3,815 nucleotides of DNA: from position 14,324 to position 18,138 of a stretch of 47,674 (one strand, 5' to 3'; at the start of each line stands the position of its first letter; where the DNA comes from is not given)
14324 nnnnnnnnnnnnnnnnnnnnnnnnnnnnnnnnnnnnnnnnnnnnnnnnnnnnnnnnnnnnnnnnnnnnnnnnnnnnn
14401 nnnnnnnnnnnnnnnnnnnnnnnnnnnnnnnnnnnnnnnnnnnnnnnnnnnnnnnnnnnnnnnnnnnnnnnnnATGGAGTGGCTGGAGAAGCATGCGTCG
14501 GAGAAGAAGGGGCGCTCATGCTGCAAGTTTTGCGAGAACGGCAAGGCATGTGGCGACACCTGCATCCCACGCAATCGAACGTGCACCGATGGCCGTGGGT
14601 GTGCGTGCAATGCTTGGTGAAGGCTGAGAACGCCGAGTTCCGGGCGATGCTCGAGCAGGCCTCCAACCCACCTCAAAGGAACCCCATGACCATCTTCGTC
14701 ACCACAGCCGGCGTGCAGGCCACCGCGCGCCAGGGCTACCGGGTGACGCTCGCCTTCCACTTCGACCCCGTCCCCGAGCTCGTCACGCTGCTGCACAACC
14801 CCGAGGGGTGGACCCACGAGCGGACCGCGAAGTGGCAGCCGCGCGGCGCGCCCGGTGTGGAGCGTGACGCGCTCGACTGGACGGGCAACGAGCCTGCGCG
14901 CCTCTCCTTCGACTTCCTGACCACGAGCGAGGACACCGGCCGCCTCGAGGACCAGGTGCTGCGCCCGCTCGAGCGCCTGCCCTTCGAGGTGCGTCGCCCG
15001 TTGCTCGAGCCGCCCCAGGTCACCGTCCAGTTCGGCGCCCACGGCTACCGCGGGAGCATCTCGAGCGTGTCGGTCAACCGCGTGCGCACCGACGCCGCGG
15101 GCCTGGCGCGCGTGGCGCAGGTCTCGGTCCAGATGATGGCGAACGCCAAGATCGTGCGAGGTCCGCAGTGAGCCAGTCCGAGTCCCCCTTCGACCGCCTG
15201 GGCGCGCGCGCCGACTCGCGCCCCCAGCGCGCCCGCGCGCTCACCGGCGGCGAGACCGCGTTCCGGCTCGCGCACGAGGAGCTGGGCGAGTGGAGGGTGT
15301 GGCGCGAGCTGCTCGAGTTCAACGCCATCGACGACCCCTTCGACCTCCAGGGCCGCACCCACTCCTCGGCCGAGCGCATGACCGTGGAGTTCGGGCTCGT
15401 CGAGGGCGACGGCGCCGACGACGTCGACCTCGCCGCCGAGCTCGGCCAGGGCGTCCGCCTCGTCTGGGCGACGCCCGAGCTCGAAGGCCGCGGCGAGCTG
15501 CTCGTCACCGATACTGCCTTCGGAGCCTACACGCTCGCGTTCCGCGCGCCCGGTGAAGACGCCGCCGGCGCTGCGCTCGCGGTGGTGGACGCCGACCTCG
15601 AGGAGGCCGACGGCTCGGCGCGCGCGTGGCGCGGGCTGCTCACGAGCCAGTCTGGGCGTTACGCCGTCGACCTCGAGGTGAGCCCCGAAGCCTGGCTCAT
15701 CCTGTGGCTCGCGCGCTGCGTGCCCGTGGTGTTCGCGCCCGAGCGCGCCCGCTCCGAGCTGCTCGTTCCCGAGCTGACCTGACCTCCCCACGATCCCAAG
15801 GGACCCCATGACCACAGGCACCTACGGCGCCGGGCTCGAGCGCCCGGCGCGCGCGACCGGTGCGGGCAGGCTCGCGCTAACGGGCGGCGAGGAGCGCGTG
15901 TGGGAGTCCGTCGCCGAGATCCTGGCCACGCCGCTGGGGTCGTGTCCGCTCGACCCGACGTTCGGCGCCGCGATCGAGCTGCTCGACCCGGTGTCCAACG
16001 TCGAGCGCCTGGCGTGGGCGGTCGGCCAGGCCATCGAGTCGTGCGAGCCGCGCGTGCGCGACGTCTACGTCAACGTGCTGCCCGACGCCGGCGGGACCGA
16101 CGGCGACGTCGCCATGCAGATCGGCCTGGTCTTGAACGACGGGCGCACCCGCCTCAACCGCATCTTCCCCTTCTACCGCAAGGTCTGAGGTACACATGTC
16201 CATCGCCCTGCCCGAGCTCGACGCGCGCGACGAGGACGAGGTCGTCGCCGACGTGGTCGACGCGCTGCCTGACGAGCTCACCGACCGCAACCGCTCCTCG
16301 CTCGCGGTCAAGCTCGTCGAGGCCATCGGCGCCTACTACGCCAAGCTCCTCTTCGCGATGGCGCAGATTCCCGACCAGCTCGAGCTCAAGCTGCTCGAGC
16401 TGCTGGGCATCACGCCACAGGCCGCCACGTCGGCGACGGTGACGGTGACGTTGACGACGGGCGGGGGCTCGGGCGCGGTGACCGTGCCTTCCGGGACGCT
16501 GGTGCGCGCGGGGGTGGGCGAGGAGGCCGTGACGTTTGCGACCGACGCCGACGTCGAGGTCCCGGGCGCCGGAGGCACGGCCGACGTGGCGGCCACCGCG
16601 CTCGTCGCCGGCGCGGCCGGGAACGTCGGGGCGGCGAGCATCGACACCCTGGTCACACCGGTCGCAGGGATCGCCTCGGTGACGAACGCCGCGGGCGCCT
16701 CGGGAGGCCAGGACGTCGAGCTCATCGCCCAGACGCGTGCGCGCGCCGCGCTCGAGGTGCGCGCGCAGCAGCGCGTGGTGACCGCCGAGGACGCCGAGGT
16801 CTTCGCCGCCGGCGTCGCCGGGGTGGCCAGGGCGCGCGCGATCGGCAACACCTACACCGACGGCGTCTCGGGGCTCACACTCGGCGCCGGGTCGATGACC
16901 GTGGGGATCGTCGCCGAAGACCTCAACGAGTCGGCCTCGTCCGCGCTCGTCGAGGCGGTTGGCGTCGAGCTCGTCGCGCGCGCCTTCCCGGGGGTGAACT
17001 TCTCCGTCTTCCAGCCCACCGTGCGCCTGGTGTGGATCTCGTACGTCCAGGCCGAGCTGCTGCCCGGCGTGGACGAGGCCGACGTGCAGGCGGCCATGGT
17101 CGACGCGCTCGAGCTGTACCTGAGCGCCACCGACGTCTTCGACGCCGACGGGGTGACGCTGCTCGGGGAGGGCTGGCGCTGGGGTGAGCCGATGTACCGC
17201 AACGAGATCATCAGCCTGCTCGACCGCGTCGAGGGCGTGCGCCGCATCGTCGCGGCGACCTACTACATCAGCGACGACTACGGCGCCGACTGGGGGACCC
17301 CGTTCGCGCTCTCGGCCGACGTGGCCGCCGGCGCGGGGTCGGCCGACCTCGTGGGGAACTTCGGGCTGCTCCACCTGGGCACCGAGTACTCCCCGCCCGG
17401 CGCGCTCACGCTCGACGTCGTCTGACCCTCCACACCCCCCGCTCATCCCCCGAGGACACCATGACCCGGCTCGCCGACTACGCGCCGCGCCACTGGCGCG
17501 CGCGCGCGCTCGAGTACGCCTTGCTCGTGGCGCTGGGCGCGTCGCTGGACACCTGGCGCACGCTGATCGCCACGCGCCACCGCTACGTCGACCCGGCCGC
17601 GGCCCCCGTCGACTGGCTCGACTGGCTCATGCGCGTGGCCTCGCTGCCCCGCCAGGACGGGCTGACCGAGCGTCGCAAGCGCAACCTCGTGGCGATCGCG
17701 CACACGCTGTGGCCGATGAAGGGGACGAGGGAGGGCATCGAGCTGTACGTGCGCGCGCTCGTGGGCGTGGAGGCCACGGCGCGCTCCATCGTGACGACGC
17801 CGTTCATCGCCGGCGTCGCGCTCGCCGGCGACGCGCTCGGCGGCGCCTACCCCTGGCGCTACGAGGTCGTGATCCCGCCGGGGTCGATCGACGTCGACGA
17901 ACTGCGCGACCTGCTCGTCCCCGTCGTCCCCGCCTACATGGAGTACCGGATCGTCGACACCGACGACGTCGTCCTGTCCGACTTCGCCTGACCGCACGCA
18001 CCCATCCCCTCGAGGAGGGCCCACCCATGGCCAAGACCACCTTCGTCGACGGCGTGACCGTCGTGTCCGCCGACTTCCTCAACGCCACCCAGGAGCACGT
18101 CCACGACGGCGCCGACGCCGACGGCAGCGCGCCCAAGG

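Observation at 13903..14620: AT-richer lipoprotein moron with an 8-Cys C-terminal motif inserted inside the baseplate gene block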

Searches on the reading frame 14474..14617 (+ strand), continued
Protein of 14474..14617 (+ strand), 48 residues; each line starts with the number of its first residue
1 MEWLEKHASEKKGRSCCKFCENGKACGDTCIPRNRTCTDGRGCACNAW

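Call 86: find_encoding_contigs(protein=P0251, flank=7000, max_places=1)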
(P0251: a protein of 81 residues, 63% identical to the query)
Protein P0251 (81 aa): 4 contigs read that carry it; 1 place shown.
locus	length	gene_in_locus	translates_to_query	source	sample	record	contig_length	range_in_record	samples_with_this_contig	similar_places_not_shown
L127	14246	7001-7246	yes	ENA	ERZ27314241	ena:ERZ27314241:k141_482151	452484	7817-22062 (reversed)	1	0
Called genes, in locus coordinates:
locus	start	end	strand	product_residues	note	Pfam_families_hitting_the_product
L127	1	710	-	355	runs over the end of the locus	PF01555:N6_N4_Mtase, PF18755:RAMA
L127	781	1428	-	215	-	PF01351:RNase_HII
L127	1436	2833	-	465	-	PF00999:Na_H_Exchanger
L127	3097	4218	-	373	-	PF04055:Radical_SAM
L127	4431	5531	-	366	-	PF01636:APH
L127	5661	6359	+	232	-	PF13641:Glyco_tranf_2_3 (faint), PF00535:Glycos_transf_2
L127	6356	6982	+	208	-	PF09837:DUF2064, PF01983:CofC (weak)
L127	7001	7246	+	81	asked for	-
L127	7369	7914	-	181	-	PF00994:MoCF_biosynth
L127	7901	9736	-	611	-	PF01464:SLT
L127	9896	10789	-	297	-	PF03167:UDG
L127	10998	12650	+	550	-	PF00890:FAD_binding_2 (faint), PF01266:DAO (faint), PF01494:FAD_binding_3 (faint), PF01946:Thi4 (weak), PF07992:Pyr_redox_2 (weak), PF13450:NAD_binding_8 (weak), PF21162:ETFQO_UQ-bd, PF05187:Fer4_ETF_QO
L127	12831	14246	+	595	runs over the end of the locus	PF13174:TPR_6 (faint), PF13181:TPR_8 (faint), PF13428:TPR_14 (faint), PF13432:TPR_16 (faint), PF23914:TPR_CcmH_CycH (faint), PF00515:TPR_1 (weak), PF07719:TPR_2 (weak), PF13414:TPR_11, +9 more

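Call 87: find_encoding_contigs(protein=P0258, flank=6000, max_places=1)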
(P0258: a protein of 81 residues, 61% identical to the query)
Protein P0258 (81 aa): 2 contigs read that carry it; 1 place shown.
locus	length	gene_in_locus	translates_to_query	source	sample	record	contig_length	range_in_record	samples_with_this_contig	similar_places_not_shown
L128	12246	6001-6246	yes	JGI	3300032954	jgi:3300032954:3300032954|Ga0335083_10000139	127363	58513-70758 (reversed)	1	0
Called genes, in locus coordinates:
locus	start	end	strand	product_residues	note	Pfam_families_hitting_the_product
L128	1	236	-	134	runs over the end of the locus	-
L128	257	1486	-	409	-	PF05977:MFS_3, PF07690:MFS_1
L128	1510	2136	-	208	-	-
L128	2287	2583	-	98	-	-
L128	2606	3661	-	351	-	PF01447:Peptidase_M4, PF02868:Peptidase_M4_C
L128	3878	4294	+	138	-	PF04972:BON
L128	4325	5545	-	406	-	PF00072:Response_reg, PF00563:EAL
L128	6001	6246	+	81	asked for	-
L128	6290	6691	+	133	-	-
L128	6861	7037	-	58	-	-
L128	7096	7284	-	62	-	-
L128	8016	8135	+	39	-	-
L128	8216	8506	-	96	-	PF13560:HTH_31 (weak), PF01381:HTH_3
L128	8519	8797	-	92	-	PF05015:HigB-like_toxin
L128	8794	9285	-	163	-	PF00589:Phage_integrase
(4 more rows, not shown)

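Call 88: find_encoding_contigs(protein=P0249, flank=6000, max_places=1)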
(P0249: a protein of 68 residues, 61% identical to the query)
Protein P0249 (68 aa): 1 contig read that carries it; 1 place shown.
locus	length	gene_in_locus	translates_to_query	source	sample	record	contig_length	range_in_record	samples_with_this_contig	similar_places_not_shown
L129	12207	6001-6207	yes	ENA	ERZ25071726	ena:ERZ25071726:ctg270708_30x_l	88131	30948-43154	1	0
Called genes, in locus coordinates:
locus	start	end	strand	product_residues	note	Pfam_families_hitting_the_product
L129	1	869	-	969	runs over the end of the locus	PF08751:TrwC, PF13604:AAA_30, PF01443:Viral_helicase1 (faint), PF13245:AAA_19, PF18340:TraI_2B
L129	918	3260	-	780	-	PF10412:TrwB_AAD_bind, PF02534:T4SS-DNA_transf, PF12696:TraG-D_C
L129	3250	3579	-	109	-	-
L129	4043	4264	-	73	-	-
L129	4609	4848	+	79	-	PF20031:DUF6437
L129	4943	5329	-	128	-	PF00436:SSB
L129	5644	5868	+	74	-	-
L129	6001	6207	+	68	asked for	-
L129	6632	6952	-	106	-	-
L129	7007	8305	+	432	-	-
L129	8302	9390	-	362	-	-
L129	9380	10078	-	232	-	-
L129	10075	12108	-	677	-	PF13476:AAA_23 (weak)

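Call 89: find_encoding_contigs(protein=P0198, flank=6000, max_places=1)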
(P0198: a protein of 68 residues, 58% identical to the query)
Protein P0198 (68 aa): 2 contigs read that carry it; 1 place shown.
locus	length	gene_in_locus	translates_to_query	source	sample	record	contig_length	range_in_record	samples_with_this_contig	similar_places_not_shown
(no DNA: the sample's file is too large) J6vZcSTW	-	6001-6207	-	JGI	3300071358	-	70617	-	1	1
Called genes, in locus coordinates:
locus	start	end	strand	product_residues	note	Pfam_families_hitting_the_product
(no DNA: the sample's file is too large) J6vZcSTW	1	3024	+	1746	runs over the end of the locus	PF02210:Laminin_G_2 (faint), PF13385:Laminin_G_3, PF22925:TS_C (faint), PF00041:fn3, PF24489:Ig_J_second (faint), PF00041:fn3, PF13385:Laminin_G_3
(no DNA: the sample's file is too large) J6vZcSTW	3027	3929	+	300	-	-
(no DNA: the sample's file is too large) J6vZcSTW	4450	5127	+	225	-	PF00520:Ion_trans, PF07885:Ion_trans_2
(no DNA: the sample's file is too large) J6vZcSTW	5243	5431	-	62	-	-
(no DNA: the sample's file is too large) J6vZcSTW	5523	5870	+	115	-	-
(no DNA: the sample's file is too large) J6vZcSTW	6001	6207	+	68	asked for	-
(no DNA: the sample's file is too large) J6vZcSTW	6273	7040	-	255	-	-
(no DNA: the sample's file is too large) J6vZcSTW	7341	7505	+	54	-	-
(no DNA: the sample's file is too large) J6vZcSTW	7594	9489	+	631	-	PF13424:TPR_12 (weak), PF13424:TPR_12 (weak), PF17874:TPR_MalT, PF13424:TPR_12, PF00515:TPR_1 (weak), PF13424:TPR_12, PF07568:HisKA_2, PF13581:HATPase_c_2, +7 more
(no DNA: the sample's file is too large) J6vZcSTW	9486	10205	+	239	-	PF00072:Response_reg, PF04397:LytTR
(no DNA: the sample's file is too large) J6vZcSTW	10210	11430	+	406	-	PF01582:TIR, PF13676:TIR_2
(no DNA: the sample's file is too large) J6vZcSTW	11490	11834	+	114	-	-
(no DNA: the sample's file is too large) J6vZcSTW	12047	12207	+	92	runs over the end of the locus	-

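Call 90: fold_search(model_id=the predicted structure, library=viral)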
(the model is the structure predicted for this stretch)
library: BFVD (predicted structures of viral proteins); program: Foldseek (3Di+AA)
matches with E <= 10: 3; with E <= 0.001: 0
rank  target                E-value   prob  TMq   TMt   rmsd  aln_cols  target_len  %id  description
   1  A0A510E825            7.9e-01  0.51  0.41  0.17   0.9        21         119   52  (no name in the UniProt tables at hand)
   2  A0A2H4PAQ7            1.5e+00  0.23  0.36  0.05   0.6        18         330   56  (no name in the UniProt tables at hand)
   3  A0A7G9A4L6            1.9e+00  0.14  0.39  0.04   7.0        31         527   32  Uncharacterized protein [Bacteriophage sp.]

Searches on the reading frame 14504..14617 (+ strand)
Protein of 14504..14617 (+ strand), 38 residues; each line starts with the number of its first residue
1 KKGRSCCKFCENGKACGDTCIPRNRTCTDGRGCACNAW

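Call 50: search_solved_structures(query=A2, max_evalue=10, show_alignments=3)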
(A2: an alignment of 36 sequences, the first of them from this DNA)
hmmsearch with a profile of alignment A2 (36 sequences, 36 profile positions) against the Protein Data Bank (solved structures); distinct sequences matched with E-value up to 10: 2.
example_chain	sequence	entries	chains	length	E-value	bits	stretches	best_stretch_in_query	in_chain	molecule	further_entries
8ikx_A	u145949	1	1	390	0.15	15.6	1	11-27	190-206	Pectin lyase-like superfamily protein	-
7b7a_A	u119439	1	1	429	0.2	15.2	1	11-27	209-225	Pectin lyase-like superfamily protein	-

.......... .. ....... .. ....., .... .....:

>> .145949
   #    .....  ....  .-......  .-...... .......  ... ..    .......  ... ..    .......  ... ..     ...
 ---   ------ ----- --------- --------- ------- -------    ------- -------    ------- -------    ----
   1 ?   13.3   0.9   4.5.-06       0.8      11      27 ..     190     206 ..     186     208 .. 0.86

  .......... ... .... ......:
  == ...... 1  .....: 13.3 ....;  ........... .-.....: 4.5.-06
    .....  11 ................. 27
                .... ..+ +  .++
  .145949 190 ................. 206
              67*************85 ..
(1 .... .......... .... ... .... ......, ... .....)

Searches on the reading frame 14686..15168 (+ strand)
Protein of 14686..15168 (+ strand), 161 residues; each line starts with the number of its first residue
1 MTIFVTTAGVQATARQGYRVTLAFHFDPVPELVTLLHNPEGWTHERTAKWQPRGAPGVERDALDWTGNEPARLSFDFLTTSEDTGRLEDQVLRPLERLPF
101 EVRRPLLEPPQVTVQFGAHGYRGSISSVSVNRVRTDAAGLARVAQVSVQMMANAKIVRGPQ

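Call 7: search_protein_families(library=pfam, proteins=[window:14686-15168:+], max_evalue=1)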
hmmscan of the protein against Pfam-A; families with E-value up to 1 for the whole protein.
window:14686-15168:+ (161 aa): 1 family
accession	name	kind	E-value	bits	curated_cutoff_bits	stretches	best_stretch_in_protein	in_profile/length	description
PF19266.4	CIS_tube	-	3e-05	24.2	27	1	33-131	23-128/158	Contractile injection system tube protein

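Call 8: search_protein_families(library=phrogs, proteins=[window:14686-15168:+], max_evalue=0.1)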
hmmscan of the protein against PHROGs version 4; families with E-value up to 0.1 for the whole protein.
window:14686-15168:+ (161 aa): 0 families

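Call 33: find_related_loci(query=window:14686-15168:+, collection=viral_contigs, flank=6000)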
Query window:14686-15168:+ (161 aa) in viral_contigs; peptide patterns used: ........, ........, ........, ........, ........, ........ (x = any residue, [..] = any of these).
1 stretches matched a pattern, but none encodes a relative of the query by tblastn (E <= 1e-3).

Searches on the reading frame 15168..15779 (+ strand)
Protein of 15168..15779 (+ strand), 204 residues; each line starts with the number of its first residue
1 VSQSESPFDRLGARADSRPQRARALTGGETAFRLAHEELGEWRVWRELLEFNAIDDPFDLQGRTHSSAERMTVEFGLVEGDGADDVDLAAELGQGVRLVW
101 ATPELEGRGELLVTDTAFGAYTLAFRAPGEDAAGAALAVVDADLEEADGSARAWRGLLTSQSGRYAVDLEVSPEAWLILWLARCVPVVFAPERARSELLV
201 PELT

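Call 7: search_protein_families(library=pfam, proteins=[window:15168-15779:+], max_evalue=1)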
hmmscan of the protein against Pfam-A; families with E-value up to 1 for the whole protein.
window:15168-15779:+ (204 aa): 0 families

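Call 8: search_protein_families(library=phrogs, proteins=[window:15168-15779:+], max_evalue=0.1)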
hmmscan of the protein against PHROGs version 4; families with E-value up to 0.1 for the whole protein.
window:15168-15779:+ (204 aa): 1 family
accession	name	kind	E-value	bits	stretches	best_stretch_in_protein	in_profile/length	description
phrog_975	-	tail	0.045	13.8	1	26-60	10-44/238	baseplate protein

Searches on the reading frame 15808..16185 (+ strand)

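Call 7: search_protein_families(library=pfam, proteins=[window:15808-16185:+], max_evalue=1)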
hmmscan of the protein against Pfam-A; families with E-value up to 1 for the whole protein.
window:15808-16185:+ (126 aa): 1 family
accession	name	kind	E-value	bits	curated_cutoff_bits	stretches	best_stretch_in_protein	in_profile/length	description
PF04965.19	GPW_gp25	-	2e-08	34.3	27.2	1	27-105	3-87/96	Baseplate wedge protein gp25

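Call 8: search_protein_families(library=phrogs, proteins=[window:15808-16185:+], max_evalue=0.1)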
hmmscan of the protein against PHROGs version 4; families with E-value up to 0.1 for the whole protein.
window:15808-16185:+ (126 aa): 3 families
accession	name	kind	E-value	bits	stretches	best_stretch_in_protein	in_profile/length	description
phrog_43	-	tail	7.1e-10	39.6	1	27-110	18-102/126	baseplate wedge subunit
phrog_261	-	tail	0.00028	21.7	1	23-94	39-114/312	baseplate wedge subunit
phrog_975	-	tail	0.017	15.2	1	17-86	123-195/238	baseplate protein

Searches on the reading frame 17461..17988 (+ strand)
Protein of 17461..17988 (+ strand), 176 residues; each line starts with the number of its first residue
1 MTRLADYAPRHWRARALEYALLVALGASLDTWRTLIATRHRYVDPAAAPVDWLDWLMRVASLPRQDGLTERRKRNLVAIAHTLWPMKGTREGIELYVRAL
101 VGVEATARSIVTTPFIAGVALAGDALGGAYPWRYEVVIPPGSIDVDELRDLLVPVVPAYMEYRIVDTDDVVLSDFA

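Call 7: search_protein_families(library=pfam, proteins=[window:17461-17988:+], max_evalue=1)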
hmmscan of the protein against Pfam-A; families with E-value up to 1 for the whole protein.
window:17461-17988:+ (176 aa): 1 family
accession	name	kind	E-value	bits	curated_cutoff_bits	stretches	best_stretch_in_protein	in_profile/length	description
PF09684.15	Tail_P2_I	-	2.7e-07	31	20.6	1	32-100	19-88/139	Phage tail protein (Tail_P2_I)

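Call 8: search_protein_families(library=phrogs, proteins=[window:17461-17988:+], max_evalue=0.1)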
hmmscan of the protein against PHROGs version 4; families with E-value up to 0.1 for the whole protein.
window:17461-17988:+ (176 aa): 2 families
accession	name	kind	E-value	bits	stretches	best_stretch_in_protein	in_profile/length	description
phrog_34934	-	tail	0.015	15.2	1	41-102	38-100/413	tail protein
phrog_36492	-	unknown function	0.069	14.2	0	106-135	10-39/80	-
